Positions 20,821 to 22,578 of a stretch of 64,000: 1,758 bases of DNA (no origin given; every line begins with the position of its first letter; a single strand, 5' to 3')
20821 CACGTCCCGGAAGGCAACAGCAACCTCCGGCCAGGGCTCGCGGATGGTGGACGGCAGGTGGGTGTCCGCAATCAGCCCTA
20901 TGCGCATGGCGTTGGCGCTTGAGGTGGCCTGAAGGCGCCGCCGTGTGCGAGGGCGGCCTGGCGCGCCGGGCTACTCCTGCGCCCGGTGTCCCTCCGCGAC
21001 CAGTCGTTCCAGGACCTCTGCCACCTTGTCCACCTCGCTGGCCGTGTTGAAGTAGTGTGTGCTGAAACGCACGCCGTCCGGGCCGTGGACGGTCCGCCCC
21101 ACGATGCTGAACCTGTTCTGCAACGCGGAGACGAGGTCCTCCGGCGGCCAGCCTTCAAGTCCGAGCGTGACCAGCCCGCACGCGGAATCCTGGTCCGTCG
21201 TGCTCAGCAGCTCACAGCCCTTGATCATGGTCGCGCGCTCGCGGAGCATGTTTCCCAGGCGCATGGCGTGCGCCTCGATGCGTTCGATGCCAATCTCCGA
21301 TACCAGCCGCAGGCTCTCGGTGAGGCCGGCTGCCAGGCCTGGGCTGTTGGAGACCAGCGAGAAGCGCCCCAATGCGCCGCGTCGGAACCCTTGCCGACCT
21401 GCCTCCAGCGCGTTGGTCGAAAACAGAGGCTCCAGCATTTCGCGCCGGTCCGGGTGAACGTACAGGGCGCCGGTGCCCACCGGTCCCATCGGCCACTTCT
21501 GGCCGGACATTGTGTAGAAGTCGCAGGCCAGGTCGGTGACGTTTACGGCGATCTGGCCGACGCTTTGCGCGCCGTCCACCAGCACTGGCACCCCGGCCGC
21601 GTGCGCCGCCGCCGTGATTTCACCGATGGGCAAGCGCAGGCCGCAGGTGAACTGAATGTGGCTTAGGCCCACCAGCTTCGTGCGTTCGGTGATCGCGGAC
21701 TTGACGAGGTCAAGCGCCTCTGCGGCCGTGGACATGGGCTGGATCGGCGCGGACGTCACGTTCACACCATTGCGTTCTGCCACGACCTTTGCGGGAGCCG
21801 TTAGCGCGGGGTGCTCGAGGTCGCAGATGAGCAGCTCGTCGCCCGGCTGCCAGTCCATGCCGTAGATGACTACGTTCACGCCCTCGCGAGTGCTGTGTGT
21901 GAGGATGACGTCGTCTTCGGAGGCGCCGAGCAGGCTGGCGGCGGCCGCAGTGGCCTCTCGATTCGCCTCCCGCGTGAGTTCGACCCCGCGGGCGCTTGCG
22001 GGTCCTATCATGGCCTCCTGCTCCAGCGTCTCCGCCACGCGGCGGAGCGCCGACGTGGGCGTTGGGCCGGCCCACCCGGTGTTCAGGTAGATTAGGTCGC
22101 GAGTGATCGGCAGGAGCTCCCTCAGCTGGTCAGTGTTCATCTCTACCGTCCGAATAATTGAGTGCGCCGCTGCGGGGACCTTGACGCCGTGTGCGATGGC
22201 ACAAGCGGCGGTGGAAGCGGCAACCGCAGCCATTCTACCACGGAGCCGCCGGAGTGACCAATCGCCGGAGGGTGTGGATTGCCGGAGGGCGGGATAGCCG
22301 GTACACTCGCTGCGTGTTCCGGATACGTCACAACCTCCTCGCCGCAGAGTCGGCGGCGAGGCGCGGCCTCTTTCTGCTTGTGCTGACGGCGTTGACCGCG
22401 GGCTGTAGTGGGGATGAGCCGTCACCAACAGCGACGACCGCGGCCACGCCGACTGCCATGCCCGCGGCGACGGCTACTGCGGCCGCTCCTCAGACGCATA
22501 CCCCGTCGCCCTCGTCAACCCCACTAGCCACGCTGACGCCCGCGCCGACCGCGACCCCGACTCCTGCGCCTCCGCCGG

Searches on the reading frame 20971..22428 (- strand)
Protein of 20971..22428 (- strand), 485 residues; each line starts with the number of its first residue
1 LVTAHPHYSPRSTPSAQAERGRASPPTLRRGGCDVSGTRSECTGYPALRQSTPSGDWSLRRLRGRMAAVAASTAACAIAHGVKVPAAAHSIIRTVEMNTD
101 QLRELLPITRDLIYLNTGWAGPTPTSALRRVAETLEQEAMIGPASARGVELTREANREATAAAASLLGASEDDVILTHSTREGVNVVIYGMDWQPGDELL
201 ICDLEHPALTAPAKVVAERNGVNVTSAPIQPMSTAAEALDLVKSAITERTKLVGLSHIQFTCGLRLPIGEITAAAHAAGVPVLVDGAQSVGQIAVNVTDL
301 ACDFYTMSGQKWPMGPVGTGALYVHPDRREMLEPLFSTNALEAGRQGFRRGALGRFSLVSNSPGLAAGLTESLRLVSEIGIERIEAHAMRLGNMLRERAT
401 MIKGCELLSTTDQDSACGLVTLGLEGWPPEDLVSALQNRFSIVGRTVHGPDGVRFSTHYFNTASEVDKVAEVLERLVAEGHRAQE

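Call 34: search_protein_families(library=pfam, proteins=[window:20971-22428:-], max_evalue=0.00001)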
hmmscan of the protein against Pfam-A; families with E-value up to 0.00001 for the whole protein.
window:20971-22428:- (485 aa): 1 family
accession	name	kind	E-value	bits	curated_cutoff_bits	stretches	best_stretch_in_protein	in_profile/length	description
PF00266.25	Aminotran_5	-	4.3e-50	171.2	21.5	1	152-468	41-370/371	Aminotransferase class-V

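Call 97: search_protein_families(library=ncbifam, proteins=[window:20971-22428:-], max_evalue=0.001)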
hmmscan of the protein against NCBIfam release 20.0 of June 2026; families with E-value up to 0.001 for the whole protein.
window:20971-22428:- (485 aa): 23 families
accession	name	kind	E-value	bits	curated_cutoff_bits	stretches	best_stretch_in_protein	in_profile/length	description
TIGR01979.1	sufS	subfamily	3e-40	138.3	475.1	1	110-443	17-354/403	SufS family cysteine desulfurase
NF041166.1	f2_encap_cargo1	exception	2.4e-38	132.7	800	1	157-476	292-623/623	family 2A encapsulin nanocompartment cargo protein cysteine desulfurase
TIGR01977.1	am_tr_V_EF2568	hypoth_equivalog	3.1e-37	128.5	377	1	122-475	11-375/376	cysteine desulfurase family protein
NF006791.0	PRK09295.1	equivalog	3.7e-31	108.6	661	1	155-448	69-362/406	cysteine desulfurase SufS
NF051467.1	peri_mod_PvdN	equivalog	3.8e-27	95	650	1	73-475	15-423/425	pyoverdine-tailoring periplasmic protein PvdN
NF008126.0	PRK10874.1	equivalog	1.9e-26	93.1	607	1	101-436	8-345/401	cysteine desulfurase CsdA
TIGR03403.1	nifS_epsilon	equivalog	1.4e-24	86.6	587.7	1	168-346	57-234/382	NifS family cysteine desulfurase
TIGR03392.1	FeS_syn_CsdA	equivalog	4.7e-24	85.3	493.6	1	149-408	56-318/398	cysteine desulfurase CsdA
TIGR03402.1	FeS_nifS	equivalog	3.4e-23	82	530.75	1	153-343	41-227/379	cysteine desulfurase NifS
NF040779.1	Sec_lyase_SclA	exception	9.9e-23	80.6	525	1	130-446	19-333/378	selenocysteine lyase SclA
TIGR01976.1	am_tr_V_VC1184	hypoth_equivalog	6.9e-22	78.3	352.35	1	104-437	8-352/401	cysteine desulfurase-like protein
TIGR04343.1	egtE_PLP_lyase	equivalog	1.7e-21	76.5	400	1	126-442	28-329/370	ergothioneine biosynthesis PLP-dependent enzyme EgtE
NF010611.0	PRK14012.1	equivalog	1.8e-21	76.6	548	1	113-359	7-252/406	IscS subfamily cysteine desulfurase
TIGR02006.1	IscS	equivalog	6.5e-21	74.8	643.2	1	120-408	12-288/402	IscS subfamily cysteine desulfurase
TIGR03235.1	DNA_S_dndA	equivalog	8.9e-21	74.5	480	1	142-442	27-318/353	cysteine desulfurase DndA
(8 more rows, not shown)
